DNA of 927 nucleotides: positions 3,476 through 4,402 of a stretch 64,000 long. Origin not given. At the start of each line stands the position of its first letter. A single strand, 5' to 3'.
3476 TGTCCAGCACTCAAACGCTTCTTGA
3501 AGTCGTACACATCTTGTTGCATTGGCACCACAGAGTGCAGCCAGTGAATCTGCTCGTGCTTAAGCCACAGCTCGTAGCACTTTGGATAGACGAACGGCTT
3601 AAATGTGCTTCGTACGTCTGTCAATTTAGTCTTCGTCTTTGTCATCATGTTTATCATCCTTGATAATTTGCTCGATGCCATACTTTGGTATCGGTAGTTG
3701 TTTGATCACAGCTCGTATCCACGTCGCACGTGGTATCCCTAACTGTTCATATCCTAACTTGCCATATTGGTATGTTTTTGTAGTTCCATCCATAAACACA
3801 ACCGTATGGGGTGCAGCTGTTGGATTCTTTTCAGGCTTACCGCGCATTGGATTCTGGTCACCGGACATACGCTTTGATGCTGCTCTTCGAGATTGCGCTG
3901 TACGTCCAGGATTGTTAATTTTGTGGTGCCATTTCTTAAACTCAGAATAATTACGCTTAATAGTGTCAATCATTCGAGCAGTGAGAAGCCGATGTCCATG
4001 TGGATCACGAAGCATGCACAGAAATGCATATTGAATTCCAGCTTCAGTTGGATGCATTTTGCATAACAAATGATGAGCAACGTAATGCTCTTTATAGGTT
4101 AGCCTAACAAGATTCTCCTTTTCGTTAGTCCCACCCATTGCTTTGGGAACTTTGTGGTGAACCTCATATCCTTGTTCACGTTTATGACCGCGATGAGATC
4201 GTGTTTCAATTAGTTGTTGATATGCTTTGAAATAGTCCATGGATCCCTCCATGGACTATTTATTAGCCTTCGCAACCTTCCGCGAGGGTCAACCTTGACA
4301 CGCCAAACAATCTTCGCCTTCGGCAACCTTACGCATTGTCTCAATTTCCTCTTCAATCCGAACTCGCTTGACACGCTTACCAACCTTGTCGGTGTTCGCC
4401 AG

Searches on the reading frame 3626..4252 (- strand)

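Call 59: search_protein_families(library=pfam, proteins=[window:3626-4252:-], max_evalue=0.01)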
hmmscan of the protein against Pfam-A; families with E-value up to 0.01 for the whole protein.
window:3626-4252:- (208 aa): 1 family
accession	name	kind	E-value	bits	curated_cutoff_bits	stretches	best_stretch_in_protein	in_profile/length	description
PF01844.29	HNH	-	0.002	18.6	21.4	1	27-49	12-34/47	HNH endonuclease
